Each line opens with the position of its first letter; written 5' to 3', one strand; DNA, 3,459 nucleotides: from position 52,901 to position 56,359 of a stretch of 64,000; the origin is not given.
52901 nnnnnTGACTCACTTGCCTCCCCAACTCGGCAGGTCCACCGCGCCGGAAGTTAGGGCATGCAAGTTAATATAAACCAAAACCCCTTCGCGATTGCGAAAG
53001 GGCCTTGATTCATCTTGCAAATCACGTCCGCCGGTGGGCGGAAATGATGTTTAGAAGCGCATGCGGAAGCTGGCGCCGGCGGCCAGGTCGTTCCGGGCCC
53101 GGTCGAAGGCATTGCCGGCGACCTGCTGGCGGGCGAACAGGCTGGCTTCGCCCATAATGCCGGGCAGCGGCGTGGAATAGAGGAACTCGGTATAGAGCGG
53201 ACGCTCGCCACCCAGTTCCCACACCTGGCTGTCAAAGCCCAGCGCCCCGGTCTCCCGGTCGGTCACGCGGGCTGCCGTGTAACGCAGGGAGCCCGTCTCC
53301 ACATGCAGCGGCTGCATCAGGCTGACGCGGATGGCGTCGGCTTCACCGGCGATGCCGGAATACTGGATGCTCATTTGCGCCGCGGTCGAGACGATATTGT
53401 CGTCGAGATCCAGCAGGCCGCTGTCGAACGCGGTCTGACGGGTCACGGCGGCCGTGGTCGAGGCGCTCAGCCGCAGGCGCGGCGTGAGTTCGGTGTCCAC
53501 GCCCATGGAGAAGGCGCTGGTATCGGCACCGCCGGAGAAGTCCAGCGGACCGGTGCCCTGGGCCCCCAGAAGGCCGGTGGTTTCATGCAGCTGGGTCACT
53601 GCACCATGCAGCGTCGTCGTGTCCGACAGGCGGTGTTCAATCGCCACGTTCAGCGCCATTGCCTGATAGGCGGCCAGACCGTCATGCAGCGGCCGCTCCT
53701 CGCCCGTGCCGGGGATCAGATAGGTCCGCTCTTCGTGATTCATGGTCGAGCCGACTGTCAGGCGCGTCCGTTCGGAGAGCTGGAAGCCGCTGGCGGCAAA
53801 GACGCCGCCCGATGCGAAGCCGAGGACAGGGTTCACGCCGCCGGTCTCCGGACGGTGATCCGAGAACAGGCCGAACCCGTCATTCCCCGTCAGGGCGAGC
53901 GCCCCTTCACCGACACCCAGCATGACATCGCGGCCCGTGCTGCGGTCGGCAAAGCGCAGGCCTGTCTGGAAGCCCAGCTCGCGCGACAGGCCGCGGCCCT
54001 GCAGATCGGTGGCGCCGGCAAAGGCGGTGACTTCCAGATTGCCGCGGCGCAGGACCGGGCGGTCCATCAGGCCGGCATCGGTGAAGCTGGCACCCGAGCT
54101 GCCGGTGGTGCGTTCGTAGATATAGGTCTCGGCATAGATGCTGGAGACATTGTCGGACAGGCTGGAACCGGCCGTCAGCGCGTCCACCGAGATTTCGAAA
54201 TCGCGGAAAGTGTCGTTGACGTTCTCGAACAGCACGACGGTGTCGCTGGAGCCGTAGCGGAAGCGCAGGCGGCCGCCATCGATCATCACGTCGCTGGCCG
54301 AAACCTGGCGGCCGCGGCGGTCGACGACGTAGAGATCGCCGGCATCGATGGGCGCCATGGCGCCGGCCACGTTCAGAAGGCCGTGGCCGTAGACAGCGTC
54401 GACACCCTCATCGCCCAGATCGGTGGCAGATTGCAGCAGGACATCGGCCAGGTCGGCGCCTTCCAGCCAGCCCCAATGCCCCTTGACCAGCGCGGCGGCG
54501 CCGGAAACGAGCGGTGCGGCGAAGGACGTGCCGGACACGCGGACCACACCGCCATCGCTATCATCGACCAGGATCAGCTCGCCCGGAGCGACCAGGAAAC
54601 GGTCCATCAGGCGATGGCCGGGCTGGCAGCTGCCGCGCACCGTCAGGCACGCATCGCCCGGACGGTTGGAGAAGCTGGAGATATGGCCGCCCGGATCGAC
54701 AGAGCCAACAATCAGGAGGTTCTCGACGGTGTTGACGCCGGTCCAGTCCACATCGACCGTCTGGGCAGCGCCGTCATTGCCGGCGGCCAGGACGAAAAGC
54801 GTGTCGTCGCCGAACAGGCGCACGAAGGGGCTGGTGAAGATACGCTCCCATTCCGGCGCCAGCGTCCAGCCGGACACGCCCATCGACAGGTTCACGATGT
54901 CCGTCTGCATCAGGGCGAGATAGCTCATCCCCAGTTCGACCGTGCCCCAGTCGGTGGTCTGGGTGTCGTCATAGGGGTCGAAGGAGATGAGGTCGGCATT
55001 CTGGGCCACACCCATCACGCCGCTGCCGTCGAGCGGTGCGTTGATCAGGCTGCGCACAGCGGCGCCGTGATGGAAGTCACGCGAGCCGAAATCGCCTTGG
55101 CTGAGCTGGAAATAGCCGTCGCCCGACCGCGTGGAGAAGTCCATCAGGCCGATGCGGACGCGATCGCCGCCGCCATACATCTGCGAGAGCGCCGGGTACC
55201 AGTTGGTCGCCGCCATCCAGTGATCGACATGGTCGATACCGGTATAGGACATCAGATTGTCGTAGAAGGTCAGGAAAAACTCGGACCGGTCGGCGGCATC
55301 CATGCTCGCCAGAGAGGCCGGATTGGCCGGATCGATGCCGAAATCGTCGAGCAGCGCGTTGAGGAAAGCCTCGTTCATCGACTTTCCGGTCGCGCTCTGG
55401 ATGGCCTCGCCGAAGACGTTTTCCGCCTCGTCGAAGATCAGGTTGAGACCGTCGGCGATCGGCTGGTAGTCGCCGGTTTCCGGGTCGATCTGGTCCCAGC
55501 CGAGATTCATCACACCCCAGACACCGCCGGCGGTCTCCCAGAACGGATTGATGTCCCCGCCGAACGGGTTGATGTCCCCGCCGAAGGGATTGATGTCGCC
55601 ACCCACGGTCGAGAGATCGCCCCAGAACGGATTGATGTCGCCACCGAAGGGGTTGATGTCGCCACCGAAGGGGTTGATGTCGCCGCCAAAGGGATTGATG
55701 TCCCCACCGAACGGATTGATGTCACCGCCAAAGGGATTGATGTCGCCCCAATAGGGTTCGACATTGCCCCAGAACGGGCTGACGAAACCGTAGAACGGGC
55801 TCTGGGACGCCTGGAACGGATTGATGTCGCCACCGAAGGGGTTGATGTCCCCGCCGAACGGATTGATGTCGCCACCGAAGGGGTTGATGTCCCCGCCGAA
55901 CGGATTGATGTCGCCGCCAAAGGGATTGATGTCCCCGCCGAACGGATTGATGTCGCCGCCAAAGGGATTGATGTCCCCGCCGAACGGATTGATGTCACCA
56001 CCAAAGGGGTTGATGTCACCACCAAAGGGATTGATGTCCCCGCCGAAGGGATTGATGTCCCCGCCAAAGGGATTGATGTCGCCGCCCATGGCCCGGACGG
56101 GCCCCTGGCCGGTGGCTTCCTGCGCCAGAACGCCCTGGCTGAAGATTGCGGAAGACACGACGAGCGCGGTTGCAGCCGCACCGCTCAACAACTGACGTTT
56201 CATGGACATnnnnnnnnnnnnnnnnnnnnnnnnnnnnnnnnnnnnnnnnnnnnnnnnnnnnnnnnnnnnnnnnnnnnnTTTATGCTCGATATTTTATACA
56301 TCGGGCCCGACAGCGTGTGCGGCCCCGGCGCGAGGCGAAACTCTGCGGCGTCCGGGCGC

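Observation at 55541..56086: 26 (extended register about 29) GGDINPF heptads replace the usual propeptide of an S8-protease autotransporter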

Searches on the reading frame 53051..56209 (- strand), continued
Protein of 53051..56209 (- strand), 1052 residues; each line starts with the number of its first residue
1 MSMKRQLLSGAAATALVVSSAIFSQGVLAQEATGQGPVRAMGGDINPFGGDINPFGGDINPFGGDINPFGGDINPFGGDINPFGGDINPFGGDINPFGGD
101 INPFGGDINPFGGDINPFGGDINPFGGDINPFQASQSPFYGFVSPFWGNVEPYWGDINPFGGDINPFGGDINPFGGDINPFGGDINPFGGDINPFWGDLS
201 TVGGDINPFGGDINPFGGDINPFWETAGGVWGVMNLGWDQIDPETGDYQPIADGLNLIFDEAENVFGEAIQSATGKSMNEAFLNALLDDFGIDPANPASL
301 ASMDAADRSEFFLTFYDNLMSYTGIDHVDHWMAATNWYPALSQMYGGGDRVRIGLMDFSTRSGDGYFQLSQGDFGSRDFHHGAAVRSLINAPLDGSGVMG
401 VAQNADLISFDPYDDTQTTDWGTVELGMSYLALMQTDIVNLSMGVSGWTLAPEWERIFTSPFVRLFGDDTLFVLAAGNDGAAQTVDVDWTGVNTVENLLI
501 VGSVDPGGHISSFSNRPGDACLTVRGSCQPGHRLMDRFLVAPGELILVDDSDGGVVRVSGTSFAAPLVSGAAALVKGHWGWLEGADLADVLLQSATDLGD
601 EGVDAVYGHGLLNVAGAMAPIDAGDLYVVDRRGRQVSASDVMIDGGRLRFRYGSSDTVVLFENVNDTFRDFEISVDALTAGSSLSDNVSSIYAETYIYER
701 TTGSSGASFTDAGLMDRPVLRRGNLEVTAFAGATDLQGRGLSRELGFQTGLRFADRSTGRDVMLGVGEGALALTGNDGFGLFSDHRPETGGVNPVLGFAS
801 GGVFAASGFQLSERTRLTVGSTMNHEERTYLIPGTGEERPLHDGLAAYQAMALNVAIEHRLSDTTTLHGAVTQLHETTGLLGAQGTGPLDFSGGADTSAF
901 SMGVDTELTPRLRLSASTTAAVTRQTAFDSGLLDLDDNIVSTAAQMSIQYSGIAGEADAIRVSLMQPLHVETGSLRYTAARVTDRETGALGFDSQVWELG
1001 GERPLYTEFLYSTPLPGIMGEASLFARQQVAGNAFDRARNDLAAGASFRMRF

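Call 61: search_protein_families(library=ncbifam, proteins=[L029:8997-11615:+], max_evalue=0.001)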
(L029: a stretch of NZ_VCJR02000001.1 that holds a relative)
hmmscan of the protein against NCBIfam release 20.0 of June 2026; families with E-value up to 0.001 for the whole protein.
L029:8997-11615:+ (873 aa): 147 families (the best 25 are shown)
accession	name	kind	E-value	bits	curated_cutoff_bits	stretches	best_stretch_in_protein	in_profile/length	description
TIGR02956.1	TMAO_torS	equivalog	4.2e-102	342.9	676.5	1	459-863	435-828/967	TMAO reductase system sensor histidine kinase/response regulator TorS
NF008318.0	PRK11107.1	equivalog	8.7e-99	331.8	890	2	461-717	266-523/920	two-component sensor histidine kinase BarA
NF041947.1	LuxQ_Vibrio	equivalog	5.4e-94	315.7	1200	1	475-852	459-836/843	quorum-sensing autoinducer 2 sensor kinase/phosphatase LuxQ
NF008302.0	PRK11091.1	equivalog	1.8e-88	297.6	838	1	472-867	267-655/779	aerobic respiration two-component sensor histidine kinase ArcB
NF011874.0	PRK15347.1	equivalog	3.9e-82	276.7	852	2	471-716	381-618/921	two component system sensor kinase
NF038297.2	hybrid_HK_HrmK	equivalog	2.3e-79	267.6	725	1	464-851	211-604/607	hybrid histidine kinase/response regulator HrmK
NF045901.1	HisKinLetSLeg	equivalog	3.5e-79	266.9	1650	2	459-717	264-523/906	two-component system sensor histidine kinase LetS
NF008099.0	PRK10841.1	equivalog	4.3e-75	253.1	920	2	473-720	455-698/949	two-component system sensor histidine kinase RcsC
NF008543.0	PRK11466.1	equivalog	1.8e-69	234.6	982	1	460-858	416-801/914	TMAO reductase system sensor histidine kinase/response regulator TorS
NF007420.1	PRK09959.1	equivalog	5.2e-57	193.2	1995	1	478-853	703-1072/1197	acid-sensing system histidine kinase EvgS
NF047465.1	hybrid_HK_LvrA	exception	5.3e-54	183.5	1200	2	453-728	167-438/819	hybrid histidine kinase/response regulator LvrA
NF046044.1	PnpS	equivalog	6.2e-54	183.5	400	1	481-711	163-390/390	two-component system histidine kinase PnpS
NF041832.1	near_NosP_CTERM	subfamily_domain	4.8e-52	177.2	400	1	482-853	1-368/370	NahK/ErcS family hybrid sensor histidine kinase/response regulator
NF047874.1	MASE3_PAS_HK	subfamily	4.5e-51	174.4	560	1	473-723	383-636/655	MASE3 domain-containing sensor histidine kinase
NF033092.0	HK_WalK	equivalog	8.3e-43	146.8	725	1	474-712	359-594/594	cell wall metabolism sensor histidine kinase WalK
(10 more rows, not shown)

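Call 68: search_protein_families(library=phrogs, proteins=[window:53054-56209:-], max_evalue=0.001)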
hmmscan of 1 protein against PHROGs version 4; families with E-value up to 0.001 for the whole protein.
window:53054-56209:- (1052 aa): 1 family
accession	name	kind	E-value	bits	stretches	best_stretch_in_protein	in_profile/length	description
phrog_3677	-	other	9.1e-29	100.9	1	376-655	631-854/1125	protease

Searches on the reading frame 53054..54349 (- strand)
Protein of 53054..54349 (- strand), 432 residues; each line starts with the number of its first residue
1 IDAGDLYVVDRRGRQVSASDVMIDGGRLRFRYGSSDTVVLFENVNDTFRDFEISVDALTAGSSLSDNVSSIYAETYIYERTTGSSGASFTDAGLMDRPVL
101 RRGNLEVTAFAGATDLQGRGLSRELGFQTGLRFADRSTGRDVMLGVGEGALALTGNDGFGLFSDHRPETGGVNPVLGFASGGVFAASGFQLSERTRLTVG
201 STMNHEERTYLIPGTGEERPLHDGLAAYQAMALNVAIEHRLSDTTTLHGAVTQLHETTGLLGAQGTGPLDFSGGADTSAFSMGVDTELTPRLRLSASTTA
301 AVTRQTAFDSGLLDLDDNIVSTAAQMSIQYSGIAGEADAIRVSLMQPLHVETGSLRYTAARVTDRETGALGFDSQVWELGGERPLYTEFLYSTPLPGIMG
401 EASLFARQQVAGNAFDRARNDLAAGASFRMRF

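Call 20: search_protein_families(library=pfam, proteins=[window:53054-54349:-], max_evalue=10)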
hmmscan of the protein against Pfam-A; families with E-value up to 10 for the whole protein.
window:53054-54349:- (432 aa): 0 families

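Call 31: search_solved_structures(query=A2, max_evalue=10, show_alignments=1)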
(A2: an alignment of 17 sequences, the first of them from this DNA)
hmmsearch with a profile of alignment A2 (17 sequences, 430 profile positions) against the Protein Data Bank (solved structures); distinct sequences matched with E-value up to 10: 0.

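Call 32: search_protein_families(library=pfam, alignment_id=A2, max_evalue=1)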
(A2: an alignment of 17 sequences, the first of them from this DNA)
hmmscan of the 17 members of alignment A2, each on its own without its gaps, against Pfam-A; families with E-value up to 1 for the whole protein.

A. member 1, seq(429 aa): 0 families

B. families by the number of members that match (of 17 scanned): 4 families
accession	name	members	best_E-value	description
PF00608.22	Adeno_shaft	1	0.014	Adenoviral fibre protein (repeat/shaft region)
PF03895.21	YadA_anchor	1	0.029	YadA-like membrane anchor domain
PF07437.17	YfaZ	1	0.078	YfaZ precursor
PF13349.12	DUF4097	1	0.2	Toastrack DUF4097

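Call 40: predict_structure(alignment_id=A2)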
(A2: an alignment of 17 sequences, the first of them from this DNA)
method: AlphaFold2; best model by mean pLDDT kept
length: 429 residues; sequences in the alignment: 17
mean_pLDDT: 75.5   pTM: 0.72
mean pLDDT of the five models: 75.5, 72.8, 71.4, 69.4, 68.4
residues with pLDDT >= 90: 98; 70-90: 178; 50-70: 117; < 50: 36
segments of 3 or more residues with pLDDT < 50: 17-32, 53-58, 115-121, 413-415
pLDDT, mean of each block of 10 residues (from residue 1): 55 55 37 56 59 50 65 71 61 87 89 48 79 92 77 57 60 71 93 92 65 60 83 92 91 86 79 91 91 91 78 88 89 86 87 84 81 84 88 78 82 58 80
secondary structure, 60 per line:
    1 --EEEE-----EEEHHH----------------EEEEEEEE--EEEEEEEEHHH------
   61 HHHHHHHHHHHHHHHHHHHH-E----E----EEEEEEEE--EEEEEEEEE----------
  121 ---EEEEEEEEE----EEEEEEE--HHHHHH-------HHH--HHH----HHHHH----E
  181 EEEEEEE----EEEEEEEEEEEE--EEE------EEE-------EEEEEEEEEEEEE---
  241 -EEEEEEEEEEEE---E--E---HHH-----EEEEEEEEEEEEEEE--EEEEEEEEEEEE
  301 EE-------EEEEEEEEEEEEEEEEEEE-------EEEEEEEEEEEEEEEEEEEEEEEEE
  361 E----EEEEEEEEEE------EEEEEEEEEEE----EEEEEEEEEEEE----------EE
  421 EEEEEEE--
elements in order: E3-6 E12-14 E34-41 E44-51 H61-80 E92-99 E102-110 E124-132 E137-143 H146-151 H171-175 E180-187 E192-203 E206-208 E215-217 E225-237 E242-253 E272-286 E289-302 E310-328 E336-361 E366-375 E382-392 E397-408 E419-427

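Call 44: fold_search(model_id=the predicted structure, library=pdb)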
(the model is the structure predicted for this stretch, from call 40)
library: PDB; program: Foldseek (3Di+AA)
matches with E <= 10: 726; with E <= 0.001: 10
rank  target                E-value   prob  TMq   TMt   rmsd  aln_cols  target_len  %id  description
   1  8wv0_A                1.4e-04  1.00  0.41  0.51   9.0       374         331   12  Outer membrane porin of Burkholderia pseudomallei (BpsOmp38) (released 2024-10-30)
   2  9a36_MODEL_1_A        1.8e-04  1.00  0.34  0.23  16.4       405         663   10  Model of E. coli CirA by in-cell photo-crosslinking MS and deep learning (released 2023-02-24)
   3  5fvn_A                3.6e-04  1.00  0.33  0.40  11.8       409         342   10  X-ray crystal structure of Enterobacter cloacae OmpE36 porin. (released 2016-08-10)
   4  6rcp_A                4.7e-04  1.00  0.36  0.43   8.8       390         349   11  Crystal structure of the OmpK36 clinical isolate ST258 from Klebsiella pneumonia (released 2019-09-11)
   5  8wv0_B                5.2e-04  1.00  0.40  0.51   8.8       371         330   12  Outer membrane porin of Burkholderia pseudomallei (BpsOmp38) (released 2024-10-30)
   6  2fgq                  5.8e-04  1.00  0.43  0.55   8.4       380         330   11  High resolution X-ray structure of Omp32 in complex with malate (released 2006-01-31)
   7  1e54_A                6.1e-04  1.00  0.42  0.52   9.3       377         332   10  Anion-selective porin from Comamonas acidovorans (released 2001-07-12)
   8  2por                  6.1e-04  1.00  0.35  0.49  10.6       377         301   11  STRUCTURE OF PORIN REFINED AT 1.8 ANGSTROMS RESOLUTION (released 1993-07-15)
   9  6v78_A                8.4e-04  1.00  0.39  0.46   9.0       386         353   10  OmpK37 porin (released 2020-04-01)
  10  4fso_B                9.9e-04  1.00  0.31  0.36  21.3       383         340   10  Crystal Structure of Pseudomonas aeruginosa OccK10 (OpdN) (released 2013-07-24)
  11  9gf0_E                1.0e-03  1.00  0.35  0.43   9.0       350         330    8  Cryo-EM Structure of Pentameric Outer Membrane Protein A from Bdellovibrio bacteriovorus (released 2025-07-09)
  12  6ehd                  1.1e-03  1.00  0.43  0.55   7.5       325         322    7  OmpT (in-vitro folded), an outer membrane protein of Vibrio cholerae (released 2018-04-25)
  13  5nup_A                1.1e-03  0.99  0.33  0.39  11.8       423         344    9  Structural basis for maintenance of bacterial outer membrane lipid asymmetry (released 2017-10-25)
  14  6rck_B                1.1e-03  0.99  0.33  0.38  12.0       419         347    8  Crystal structure of the OmpK36 GD insertion chimera from Klebsiella pneumonia (released 2019-09-11)
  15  9n2f_A                1.1e-03  0.98  0.30  0.20  17.1       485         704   10  Cryo-EM structure of F. johnsoniae BamAD (released 2025-07-16)
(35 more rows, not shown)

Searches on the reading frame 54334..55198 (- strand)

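Call 53: search_solved_structures(query=window:54334-55198:-, max_evalue=0.00001, show_alignments=2)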
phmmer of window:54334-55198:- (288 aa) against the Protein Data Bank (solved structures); distinct sequences matched with E-value up to 0.00001: 51.
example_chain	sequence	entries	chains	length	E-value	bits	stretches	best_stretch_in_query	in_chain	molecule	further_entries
1bh6_A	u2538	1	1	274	3.1e-11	46.5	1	32-280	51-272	SUBTILISIN DY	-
8ehe_A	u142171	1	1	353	9.5e-10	41.6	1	135-283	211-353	Mirolase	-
5gl8_A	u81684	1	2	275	2e-09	40.6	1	20-280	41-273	Subtilisin NAT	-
3vyv_A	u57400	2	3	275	2.4e-09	40.3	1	20-280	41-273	Subtilisin NAT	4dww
8e7f_A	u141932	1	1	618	2.5e-09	40.3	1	159-280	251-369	Extracellular serine protease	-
1mee_A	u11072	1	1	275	3.3e-09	39.9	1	20-280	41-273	MESENTERICOPEPTIDASE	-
6o44_A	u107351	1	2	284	4.9e-09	39.3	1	20-282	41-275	Nattokinase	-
6pak_A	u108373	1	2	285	5.1e-09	39.2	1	20-282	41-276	Subtilisin E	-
7y6m_C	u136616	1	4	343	1.7e-08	37.5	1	39-240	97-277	Intracellular serine protease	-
1sbt_A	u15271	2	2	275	1.8e-08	37.4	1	39-280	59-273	SUBTILISIN BPN' | SUBTILISIN NOVO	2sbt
1scj_A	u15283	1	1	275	1.8e-08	37.4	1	20-280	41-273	SUBTILISIN E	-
7xr8_A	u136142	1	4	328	1.9e-08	37.4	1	35-239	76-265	Major intracellular serine protease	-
4h6v_A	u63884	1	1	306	3.5e-08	36.5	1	131-286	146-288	Subtilisin-like protein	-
3zxx_A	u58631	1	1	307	3.6e-08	36.5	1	131-286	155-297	SUBTILISIN-LIKE PROTEIN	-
3zxy_A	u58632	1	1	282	3.6e-08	36.4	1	131-288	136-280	SUBTILISIN-LIKE PROTEIN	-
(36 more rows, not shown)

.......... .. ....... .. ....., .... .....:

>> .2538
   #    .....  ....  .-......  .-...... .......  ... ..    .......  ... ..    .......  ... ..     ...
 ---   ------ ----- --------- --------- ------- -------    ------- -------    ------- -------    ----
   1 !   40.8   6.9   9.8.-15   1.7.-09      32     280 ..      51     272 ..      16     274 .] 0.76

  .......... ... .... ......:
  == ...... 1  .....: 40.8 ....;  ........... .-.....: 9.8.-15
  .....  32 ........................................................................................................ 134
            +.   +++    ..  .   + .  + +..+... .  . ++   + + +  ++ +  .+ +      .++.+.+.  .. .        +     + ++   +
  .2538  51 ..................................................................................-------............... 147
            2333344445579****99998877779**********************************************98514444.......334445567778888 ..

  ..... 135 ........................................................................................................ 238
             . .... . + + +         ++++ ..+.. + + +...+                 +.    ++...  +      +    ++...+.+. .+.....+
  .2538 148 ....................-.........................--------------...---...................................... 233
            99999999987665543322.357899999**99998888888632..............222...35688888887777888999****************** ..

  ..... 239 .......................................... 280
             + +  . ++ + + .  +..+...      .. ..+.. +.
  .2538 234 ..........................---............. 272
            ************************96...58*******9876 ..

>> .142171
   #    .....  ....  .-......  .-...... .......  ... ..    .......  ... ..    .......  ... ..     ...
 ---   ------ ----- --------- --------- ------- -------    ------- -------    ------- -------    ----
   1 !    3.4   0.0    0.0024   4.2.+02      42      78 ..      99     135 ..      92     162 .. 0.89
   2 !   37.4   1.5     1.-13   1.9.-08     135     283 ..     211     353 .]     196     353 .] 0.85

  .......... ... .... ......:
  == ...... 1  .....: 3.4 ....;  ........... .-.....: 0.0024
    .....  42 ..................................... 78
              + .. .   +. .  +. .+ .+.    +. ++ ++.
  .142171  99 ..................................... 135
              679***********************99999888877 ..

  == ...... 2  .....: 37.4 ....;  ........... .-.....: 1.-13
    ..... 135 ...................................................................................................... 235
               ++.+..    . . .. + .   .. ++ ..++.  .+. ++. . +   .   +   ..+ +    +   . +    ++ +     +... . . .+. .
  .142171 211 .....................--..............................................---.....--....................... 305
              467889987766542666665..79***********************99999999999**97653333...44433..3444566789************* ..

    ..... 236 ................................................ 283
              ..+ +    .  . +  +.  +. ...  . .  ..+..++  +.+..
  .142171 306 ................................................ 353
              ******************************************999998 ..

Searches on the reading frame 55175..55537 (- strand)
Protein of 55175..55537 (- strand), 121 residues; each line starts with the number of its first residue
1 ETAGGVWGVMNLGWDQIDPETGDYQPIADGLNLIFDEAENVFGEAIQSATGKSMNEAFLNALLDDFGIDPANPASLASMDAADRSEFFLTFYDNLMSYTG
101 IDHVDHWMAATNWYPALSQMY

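Call 67: search_solved_structures(query=window:55175-55537:-, max_evalue=10)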
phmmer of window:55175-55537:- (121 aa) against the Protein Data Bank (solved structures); distinct sequences matched with E-value up to 10: 0.

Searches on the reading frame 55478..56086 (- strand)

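Call 20: search_protein_families(library=pfam, proteins=[window:55478-56086:-], max_evalue=10)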
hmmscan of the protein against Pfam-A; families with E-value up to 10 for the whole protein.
window:55478-56086:- (203 aa): 1 family
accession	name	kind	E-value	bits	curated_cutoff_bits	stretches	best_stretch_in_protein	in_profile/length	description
PF20808.2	MINT_RAM7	-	0.023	15.4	108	0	90-152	20-82/110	Msx2-interacting protein, RAM7 domain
